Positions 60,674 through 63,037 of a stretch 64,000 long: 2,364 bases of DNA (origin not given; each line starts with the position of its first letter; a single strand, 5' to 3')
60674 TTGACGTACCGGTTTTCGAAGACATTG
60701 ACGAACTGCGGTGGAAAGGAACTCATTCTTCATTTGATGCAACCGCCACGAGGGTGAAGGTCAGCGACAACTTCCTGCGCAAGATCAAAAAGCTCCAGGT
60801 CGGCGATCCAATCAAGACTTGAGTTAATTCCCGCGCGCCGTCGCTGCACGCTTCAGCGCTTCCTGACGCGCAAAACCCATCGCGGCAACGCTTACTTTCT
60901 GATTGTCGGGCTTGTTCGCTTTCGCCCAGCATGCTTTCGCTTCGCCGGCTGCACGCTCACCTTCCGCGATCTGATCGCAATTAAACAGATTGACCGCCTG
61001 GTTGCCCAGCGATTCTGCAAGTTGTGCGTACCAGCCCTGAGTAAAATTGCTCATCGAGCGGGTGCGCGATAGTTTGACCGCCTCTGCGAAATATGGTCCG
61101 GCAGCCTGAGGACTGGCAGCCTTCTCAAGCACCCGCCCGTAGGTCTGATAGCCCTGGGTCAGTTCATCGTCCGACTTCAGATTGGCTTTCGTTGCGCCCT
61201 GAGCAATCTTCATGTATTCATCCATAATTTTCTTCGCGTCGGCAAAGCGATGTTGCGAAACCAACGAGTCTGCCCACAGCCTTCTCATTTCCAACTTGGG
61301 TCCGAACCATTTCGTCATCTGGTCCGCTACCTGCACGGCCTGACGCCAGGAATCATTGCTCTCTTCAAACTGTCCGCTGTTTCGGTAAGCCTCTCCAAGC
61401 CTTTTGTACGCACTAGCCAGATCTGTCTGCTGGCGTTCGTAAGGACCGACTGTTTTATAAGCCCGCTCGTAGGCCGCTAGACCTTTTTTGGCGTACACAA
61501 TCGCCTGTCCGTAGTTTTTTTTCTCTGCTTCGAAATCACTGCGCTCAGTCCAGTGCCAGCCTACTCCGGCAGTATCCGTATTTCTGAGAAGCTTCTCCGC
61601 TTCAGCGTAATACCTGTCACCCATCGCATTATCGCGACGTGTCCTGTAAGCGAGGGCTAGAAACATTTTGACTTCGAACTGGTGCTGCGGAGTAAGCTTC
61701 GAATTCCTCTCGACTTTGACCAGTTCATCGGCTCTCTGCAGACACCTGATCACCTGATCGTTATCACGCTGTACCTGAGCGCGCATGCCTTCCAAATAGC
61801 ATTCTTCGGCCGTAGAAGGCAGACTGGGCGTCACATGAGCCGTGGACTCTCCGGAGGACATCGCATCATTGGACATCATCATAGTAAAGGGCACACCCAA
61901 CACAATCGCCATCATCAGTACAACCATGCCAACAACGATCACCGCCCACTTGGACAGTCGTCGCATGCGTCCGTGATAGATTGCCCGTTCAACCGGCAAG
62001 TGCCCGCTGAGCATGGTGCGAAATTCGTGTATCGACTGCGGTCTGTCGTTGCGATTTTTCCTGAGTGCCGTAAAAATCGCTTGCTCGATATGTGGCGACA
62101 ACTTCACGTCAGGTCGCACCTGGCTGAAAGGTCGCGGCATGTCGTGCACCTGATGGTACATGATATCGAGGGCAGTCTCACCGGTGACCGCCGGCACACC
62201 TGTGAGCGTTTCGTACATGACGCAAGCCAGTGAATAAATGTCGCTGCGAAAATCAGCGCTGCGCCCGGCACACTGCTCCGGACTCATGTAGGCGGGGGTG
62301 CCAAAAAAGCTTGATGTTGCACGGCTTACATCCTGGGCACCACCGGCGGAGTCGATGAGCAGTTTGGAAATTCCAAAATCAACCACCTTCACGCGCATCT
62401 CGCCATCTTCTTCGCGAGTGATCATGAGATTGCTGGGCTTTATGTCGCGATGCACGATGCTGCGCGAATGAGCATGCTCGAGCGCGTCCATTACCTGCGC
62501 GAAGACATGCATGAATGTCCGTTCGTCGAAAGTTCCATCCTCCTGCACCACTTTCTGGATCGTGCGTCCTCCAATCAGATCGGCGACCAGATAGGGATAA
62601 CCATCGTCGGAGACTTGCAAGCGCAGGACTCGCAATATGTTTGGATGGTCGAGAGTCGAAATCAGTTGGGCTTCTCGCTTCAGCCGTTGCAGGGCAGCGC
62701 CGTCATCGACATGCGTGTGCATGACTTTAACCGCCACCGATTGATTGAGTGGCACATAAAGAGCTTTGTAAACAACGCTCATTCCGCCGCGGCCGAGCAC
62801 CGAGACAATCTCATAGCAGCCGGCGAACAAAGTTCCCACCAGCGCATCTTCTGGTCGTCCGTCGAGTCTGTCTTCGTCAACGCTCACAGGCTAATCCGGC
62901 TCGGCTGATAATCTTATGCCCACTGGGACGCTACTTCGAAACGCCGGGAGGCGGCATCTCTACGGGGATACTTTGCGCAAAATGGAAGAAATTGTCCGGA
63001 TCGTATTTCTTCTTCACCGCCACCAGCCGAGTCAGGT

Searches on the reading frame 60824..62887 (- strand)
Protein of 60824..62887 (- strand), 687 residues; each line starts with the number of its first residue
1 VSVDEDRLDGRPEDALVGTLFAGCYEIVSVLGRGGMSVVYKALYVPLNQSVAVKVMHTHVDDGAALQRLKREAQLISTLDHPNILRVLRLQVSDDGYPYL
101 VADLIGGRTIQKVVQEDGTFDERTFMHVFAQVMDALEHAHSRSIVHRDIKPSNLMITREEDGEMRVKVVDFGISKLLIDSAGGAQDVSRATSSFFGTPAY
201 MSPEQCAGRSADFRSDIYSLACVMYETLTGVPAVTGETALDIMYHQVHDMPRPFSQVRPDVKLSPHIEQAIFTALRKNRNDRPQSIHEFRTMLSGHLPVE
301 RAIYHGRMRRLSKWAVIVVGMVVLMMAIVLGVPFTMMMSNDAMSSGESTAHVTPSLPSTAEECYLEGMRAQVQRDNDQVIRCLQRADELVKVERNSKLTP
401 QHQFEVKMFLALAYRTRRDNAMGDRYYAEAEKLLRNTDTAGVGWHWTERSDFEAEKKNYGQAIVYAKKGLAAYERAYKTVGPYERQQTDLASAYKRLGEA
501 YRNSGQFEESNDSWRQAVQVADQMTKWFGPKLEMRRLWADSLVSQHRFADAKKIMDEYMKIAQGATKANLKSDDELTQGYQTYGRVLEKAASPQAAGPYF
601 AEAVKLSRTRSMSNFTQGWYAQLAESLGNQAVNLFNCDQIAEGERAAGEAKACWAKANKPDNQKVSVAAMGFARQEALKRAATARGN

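Call 64: search_protein_families(library=pfam, proteins=[window:60824-62887:-], max_evalue=0.00001)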
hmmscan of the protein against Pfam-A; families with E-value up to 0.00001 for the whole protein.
window:60824-62887:- (687 aa): 2 families
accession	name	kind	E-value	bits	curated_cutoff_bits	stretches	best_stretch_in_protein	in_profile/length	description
PF00069.31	Pkinase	-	4.3e-49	167.7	31.7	1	25-284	1-253/263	Protein kinase domain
PF07714.23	PK_Tyr_Ser-Thr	-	1.5e-27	97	23.1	1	27-284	3-250/258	Protein tyrosine and serine/threonine kinase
